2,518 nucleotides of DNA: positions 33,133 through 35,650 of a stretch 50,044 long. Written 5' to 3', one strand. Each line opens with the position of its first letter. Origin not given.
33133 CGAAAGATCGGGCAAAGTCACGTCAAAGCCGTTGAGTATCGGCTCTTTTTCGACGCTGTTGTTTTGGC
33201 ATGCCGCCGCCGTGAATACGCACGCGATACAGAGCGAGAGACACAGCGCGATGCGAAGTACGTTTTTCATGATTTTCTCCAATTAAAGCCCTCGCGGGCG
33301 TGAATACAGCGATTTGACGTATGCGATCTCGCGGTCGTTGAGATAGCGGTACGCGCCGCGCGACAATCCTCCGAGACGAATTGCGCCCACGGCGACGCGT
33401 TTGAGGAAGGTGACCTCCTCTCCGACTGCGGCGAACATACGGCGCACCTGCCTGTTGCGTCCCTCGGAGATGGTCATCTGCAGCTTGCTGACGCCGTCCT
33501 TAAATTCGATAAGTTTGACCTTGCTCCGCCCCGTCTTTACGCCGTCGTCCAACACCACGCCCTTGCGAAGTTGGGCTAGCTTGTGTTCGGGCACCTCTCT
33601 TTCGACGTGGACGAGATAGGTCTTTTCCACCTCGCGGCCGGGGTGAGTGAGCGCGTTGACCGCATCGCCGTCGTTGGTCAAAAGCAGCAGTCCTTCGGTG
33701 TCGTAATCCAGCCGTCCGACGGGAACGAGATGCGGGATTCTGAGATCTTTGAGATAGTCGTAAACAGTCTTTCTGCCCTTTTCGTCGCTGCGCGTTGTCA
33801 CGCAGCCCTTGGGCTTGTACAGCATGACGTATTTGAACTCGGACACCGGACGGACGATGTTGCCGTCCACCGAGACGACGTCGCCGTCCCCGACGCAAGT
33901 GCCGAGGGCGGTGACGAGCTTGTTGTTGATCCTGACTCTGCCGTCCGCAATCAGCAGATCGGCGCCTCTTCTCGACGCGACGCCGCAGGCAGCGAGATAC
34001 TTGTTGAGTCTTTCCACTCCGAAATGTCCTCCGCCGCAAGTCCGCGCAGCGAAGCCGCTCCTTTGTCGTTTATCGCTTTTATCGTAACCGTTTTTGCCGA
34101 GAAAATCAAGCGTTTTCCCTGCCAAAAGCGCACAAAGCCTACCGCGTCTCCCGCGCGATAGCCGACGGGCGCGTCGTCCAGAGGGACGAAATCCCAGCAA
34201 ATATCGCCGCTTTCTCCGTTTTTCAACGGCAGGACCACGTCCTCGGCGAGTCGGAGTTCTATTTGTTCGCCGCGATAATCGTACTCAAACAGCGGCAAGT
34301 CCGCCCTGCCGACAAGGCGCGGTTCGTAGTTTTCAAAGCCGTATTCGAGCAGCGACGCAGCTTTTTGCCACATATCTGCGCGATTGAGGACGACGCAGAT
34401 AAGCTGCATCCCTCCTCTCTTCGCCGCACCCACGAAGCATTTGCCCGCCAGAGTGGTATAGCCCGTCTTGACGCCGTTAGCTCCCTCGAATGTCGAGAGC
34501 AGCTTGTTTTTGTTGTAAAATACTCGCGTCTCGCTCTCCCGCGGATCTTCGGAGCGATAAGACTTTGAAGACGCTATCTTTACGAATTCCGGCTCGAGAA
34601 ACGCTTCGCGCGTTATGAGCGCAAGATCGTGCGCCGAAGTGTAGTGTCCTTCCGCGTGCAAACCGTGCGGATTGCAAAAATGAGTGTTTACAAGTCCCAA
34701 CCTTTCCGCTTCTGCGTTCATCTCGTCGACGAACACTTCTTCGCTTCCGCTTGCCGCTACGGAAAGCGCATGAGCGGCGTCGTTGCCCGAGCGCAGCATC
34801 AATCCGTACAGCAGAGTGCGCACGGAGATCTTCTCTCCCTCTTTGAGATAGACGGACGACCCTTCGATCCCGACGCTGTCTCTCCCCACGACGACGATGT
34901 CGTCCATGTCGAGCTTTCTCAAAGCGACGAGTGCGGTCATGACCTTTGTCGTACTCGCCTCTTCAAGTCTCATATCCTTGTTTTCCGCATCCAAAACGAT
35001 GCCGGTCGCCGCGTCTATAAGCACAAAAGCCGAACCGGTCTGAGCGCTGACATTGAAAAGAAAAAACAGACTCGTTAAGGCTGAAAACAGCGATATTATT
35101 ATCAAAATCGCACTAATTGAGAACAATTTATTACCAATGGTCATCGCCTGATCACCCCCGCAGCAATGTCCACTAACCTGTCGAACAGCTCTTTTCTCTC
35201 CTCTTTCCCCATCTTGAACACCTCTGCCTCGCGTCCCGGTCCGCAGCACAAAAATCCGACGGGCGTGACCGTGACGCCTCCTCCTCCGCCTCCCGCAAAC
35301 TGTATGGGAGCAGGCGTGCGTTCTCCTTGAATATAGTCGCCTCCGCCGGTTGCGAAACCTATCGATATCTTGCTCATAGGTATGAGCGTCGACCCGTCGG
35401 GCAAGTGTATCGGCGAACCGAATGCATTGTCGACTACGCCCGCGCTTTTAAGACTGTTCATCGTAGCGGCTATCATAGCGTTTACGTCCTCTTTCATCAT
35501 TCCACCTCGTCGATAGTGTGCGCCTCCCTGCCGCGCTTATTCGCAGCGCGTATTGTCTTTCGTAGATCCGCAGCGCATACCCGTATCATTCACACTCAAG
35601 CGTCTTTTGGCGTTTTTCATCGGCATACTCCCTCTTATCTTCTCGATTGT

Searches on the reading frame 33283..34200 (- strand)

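Call 95: search_protein_families(library=pfam, proteins=[window:33283-34200:-], max_evalue=0.001)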
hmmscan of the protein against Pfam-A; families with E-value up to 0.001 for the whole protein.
window:33283-34200:- (305 aa): 2 families
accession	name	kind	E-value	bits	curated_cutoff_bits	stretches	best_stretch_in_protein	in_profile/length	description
PF00849.27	PseudoU_synth_2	-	5.8e-28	98.5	26.8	1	123-258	1-152/152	RNA pseudouridylate synthase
PF01479.30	S4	-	4e-08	33.3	22.8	1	63-109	1-48/48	S4 domain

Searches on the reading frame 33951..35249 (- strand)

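Call 73: search_protein_families(library=pfam, proteins=[window:33951-35249:-], max_evalue=0.00001)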
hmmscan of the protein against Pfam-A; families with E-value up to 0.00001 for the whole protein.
window:33951-35249:- (432 aa): 1 family
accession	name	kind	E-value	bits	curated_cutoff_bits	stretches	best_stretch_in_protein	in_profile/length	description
PF00768.25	Peptidase_S11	-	4.4e-60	203.6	27.6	1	73-290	13-237/239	D-alanyl-D-alanine carboxypeptidase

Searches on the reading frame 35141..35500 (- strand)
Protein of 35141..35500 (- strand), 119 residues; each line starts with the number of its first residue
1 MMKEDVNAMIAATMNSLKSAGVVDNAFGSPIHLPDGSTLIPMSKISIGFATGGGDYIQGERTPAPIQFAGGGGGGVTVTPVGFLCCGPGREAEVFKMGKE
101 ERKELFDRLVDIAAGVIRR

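Call 95: search_protein_families(library=pfam, proteins=[window:35141-35500:-], max_evalue=0.001)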
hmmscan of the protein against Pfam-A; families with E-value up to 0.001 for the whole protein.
window:35141-35500:- (119 aa): 1 family
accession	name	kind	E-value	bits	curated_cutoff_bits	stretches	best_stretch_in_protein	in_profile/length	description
PF09579.15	Spore_YtfJ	-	8.9e-17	61.6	25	1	31-117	1-80/81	Sporulation protein YtfJ (Spore_YtfJ)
